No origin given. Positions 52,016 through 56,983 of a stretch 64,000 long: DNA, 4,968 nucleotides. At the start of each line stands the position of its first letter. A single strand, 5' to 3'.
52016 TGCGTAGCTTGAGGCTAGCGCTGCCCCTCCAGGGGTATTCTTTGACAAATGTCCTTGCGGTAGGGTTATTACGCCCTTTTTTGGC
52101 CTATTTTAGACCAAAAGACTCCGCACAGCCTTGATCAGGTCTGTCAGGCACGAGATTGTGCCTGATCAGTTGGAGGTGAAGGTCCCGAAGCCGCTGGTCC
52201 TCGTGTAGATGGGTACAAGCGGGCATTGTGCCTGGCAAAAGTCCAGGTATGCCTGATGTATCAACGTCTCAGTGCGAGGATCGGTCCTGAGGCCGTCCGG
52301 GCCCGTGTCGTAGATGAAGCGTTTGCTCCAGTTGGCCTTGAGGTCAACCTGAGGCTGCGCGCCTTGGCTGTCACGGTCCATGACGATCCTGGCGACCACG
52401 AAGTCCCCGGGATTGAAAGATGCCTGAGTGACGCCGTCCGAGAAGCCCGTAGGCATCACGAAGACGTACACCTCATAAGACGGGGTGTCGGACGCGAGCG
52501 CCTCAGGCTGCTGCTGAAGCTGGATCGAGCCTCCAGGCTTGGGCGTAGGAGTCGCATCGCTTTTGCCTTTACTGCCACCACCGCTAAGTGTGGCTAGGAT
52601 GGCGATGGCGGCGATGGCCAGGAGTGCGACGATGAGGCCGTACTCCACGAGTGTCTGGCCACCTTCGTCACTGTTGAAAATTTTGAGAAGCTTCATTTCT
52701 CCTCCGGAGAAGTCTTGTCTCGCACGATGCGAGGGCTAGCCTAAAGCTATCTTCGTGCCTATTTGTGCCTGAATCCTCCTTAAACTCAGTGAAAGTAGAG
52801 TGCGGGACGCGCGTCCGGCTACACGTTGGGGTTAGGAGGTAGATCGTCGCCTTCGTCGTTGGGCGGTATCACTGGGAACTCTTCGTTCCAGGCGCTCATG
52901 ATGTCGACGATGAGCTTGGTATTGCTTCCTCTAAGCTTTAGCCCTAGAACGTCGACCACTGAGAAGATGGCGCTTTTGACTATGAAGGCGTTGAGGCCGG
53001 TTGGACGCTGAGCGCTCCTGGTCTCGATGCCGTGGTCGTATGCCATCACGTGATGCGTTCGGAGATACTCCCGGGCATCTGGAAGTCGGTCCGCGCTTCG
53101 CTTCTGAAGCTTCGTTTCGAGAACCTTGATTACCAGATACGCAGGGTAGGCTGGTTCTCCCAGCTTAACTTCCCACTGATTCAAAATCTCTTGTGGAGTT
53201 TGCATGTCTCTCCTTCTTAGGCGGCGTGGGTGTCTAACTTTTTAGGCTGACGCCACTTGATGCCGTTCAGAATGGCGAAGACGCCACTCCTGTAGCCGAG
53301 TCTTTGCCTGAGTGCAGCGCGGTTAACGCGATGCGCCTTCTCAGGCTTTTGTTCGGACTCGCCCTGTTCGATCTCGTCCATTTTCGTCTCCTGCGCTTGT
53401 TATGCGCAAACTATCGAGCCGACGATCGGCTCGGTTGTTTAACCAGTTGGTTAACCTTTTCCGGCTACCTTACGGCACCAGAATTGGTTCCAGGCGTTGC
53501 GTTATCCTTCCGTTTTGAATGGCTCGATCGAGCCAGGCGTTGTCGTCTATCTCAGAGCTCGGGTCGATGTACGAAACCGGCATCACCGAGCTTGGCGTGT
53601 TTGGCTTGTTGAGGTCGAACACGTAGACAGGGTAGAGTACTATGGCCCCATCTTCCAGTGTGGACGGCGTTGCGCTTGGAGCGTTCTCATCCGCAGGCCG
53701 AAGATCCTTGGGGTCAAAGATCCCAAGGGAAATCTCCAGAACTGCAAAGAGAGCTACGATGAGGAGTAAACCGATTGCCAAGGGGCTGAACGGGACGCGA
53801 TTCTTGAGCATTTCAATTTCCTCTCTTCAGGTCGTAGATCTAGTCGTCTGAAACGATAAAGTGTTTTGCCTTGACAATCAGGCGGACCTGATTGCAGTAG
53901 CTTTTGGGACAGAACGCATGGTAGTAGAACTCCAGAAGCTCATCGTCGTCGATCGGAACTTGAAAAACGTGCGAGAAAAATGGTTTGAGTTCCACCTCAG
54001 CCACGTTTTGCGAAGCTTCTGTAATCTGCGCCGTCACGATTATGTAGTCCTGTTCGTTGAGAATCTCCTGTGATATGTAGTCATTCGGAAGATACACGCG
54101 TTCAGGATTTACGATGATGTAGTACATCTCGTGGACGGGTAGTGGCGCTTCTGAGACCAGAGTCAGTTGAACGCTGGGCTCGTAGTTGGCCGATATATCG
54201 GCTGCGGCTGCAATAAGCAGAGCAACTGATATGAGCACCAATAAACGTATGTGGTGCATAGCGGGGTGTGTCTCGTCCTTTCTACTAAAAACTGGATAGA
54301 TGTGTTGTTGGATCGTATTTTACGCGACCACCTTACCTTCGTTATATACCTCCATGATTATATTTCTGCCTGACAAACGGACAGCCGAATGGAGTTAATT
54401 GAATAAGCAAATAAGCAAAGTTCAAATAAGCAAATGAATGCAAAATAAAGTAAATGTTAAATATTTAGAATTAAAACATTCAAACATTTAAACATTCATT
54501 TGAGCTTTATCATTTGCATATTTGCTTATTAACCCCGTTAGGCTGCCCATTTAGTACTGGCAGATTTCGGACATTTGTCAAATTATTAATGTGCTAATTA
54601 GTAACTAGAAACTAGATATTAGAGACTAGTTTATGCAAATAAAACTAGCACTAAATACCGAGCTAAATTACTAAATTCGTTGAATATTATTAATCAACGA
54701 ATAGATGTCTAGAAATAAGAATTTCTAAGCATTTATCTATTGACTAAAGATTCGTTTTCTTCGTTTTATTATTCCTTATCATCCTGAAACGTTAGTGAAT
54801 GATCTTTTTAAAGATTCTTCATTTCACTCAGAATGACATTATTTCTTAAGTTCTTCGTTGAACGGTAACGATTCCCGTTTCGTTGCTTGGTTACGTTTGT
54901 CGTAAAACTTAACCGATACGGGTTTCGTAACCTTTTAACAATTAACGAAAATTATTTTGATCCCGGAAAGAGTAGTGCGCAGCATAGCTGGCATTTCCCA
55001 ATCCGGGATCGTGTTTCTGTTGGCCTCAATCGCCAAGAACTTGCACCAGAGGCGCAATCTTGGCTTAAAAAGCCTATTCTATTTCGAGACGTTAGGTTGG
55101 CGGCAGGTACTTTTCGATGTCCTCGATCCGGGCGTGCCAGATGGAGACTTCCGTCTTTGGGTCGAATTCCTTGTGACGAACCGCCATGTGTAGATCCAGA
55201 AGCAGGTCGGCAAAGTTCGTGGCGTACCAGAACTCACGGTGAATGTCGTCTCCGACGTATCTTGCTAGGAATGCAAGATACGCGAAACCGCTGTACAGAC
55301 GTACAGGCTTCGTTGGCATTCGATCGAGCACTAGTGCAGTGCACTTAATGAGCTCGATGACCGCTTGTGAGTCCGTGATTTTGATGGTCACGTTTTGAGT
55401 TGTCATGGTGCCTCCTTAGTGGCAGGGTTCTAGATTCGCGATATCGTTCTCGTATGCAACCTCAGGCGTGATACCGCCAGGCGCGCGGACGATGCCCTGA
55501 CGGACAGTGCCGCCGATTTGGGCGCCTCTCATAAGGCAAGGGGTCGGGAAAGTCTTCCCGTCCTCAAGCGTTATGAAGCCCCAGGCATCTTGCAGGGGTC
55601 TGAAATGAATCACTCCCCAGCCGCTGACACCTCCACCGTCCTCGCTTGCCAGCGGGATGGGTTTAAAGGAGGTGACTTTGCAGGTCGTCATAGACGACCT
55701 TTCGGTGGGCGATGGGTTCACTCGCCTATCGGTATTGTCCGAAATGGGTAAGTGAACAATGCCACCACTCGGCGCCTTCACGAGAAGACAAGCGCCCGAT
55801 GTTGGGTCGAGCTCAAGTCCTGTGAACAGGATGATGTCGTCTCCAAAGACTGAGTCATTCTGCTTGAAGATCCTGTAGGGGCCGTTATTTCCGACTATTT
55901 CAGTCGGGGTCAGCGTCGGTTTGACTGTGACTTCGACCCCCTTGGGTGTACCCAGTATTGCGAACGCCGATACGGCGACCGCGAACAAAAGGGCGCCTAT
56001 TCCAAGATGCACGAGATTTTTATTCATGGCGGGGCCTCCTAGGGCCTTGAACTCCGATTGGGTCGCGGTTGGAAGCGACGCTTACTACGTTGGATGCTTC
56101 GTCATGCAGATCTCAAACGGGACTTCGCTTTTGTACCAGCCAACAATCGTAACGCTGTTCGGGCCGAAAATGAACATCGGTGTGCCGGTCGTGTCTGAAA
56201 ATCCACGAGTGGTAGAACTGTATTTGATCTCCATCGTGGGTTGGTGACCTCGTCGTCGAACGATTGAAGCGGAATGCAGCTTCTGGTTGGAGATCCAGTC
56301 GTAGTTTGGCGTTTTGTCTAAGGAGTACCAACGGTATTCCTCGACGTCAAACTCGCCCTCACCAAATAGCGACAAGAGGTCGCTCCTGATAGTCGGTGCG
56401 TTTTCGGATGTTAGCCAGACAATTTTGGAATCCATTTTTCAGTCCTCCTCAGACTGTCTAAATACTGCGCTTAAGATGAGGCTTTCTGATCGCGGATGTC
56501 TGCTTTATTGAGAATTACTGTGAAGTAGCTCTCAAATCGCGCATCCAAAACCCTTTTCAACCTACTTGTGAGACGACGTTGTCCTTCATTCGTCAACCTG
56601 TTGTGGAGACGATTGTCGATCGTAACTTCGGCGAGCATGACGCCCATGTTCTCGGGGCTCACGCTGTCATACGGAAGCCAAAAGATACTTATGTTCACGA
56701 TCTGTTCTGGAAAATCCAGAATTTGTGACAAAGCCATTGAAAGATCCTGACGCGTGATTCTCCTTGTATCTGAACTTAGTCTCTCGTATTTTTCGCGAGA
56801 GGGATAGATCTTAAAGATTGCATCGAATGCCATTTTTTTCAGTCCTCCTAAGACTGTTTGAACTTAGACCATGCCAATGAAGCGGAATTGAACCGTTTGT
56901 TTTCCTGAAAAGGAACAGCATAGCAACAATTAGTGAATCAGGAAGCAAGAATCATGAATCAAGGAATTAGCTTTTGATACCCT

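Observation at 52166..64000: Array of small-gene cassettes separated by a novel modular, hairpin-rich ~340-460-bp repeat (G1-G4) with terminal inverted repeats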

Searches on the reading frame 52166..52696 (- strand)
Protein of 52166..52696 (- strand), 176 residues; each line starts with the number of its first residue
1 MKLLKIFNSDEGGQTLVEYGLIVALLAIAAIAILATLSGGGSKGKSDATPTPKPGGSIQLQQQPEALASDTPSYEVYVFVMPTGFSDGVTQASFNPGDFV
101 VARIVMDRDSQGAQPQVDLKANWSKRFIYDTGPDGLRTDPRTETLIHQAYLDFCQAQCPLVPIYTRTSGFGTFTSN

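Call 12: search_protein_families(library=pfam, proteins=[window:52166-52696:-], max_evalue=0.01)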
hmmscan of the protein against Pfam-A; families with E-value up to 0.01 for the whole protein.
window:52166-52696:- (176 aa): 1 family
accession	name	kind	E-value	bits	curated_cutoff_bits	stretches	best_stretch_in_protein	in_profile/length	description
PF04964.19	Flp_Fap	-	2.3e-06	27.8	32.2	1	7-39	1-33/46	Flp/Fap pilin component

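Call 50: search_protein_families(library=phrogs, proteins=[window:52166-52696:-], max_evalue=0.01)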
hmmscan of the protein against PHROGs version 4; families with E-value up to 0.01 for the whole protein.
window:52166-52696:- (176 aa): 0 families

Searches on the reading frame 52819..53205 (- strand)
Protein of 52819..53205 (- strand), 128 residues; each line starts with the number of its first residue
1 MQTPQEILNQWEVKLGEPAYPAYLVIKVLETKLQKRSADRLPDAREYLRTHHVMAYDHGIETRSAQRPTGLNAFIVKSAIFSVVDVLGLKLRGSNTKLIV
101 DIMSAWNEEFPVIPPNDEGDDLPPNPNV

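Call 12: search_protein_families(library=pfam, proteins=[window:52819-53205:-], max_evalue=0.01)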
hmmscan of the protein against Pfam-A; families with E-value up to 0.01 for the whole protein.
window:52819-53205:- (128 aa): 0 families

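Call 50: search_protein_families(library=phrogs, proteins=[window:52819-53205:-], max_evalue=0.01)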
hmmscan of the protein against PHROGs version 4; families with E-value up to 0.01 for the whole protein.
window:52819-53205:- (128 aa): 0 families

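Call 91: search_solved_structures(query=window:52819-53205:-, max_evalue=1)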
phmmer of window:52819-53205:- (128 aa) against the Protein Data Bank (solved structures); distinct sequences matched with E-value up to 1: 0.

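Call 94: search_protein_families(library=padloc, proteins=[window:52819-53205:-], max_evalue=0.01)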
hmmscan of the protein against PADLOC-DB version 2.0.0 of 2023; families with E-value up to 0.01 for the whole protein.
window:52819-53205:- (128 aa): 0 families

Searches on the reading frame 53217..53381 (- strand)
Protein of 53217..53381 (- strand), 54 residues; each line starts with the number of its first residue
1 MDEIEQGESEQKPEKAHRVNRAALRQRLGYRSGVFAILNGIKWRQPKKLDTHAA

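Call 51: search_protein_families(library=pfam, proteins=[window:53217-53381:-], max_evalue=0.05)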
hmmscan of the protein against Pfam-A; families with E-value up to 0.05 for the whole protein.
window:53217-53381:- (54 aa): 0 families

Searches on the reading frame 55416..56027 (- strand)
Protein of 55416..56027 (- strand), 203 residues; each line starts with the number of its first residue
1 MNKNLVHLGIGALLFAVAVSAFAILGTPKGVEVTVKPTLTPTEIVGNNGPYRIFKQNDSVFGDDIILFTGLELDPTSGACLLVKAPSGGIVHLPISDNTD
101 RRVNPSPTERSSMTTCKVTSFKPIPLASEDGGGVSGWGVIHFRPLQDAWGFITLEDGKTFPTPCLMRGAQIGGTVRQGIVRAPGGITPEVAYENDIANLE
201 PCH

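Call 13: search_protein_families(library=pfam, proteins=[window:55416-56027:-], max_evalue=0.01)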
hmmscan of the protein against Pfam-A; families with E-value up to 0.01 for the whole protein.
window:55416-56027:- (203 aa): 0 families

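Call 23: find_encoding_contigs(protein=window:55416-56027:-, flank=10000, max_places=6)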
Protein window:55416-56027:- (203 aa): 2 contigs read that carry it; 2 places shown.
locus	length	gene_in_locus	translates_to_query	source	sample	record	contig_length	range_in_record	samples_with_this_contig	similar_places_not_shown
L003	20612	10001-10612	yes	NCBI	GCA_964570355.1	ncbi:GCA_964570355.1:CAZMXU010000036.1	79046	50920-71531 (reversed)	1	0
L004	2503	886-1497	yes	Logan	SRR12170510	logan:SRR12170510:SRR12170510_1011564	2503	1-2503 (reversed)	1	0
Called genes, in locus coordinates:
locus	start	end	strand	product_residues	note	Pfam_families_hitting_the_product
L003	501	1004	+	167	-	-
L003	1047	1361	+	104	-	-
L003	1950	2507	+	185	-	-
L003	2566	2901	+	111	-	-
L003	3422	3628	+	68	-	-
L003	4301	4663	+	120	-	-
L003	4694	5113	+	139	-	-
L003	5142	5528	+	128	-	-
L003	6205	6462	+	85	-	-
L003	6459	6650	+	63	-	-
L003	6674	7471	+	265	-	PF00121:TIM (weak)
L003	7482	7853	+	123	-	-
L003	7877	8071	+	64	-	-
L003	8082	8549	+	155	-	-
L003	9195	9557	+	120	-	-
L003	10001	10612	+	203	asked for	-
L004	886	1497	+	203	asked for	-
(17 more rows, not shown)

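Call 50: search_protein_families(library=phrogs, proteins=[window:55416-56027:-], max_evalue=0.01)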
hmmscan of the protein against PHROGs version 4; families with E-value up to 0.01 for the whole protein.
window:55416-56027:- (203 aa): 0 families

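Call 92: search_solved_structures(query=window:55416-56027:-, max_evalue=1)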
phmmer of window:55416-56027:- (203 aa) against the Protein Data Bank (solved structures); distinct sequences matched with E-value up to 1: 2.
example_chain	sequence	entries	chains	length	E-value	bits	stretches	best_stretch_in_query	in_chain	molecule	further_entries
4ocj_A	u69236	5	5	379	0.66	12.9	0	13-74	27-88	N-acetylhexosamine 1-phosphate kinase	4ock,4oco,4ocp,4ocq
4wh1_A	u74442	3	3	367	0.74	12.8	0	13-74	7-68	N-acetylhexosamine 1-kinase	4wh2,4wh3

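Call 94: search_protein_families(library=padloc, proteins=[window:55416-56027:-], max_evalue=0.01)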
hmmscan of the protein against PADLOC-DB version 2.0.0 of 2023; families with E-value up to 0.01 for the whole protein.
window:55416-56027:- (203 aa): 0 families

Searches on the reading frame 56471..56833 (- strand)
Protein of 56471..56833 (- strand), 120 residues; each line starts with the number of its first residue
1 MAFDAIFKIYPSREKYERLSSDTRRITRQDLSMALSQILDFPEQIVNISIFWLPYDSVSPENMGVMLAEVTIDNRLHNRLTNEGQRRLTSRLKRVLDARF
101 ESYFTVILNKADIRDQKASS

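Call 13: search_protein_families(library=pfam, proteins=[window:56471-56833:-], max_evalue=0.01)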
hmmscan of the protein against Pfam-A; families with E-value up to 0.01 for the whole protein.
window:56471-56833:- (120 aa): 0 families

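Call 50: search_protein_families(library=phrogs, proteins=[window:56471-56833:-], max_evalue=0.01)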
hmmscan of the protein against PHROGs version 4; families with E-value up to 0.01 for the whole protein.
window:56471-56833:- (120 aa): 0 families

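Call 90: search_solved_structures(query=window:56471-56833:-, max_evalue=1)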
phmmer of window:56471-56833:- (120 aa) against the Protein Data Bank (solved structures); distinct sequences matched with E-value up to 1: 0.

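Call 94: search_protein_families(library=padloc, proteins=[window:56471-56833:-], max_evalue=0.01)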
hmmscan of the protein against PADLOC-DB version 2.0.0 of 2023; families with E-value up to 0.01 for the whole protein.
window:56471-56833:- (120 aa): 0 families
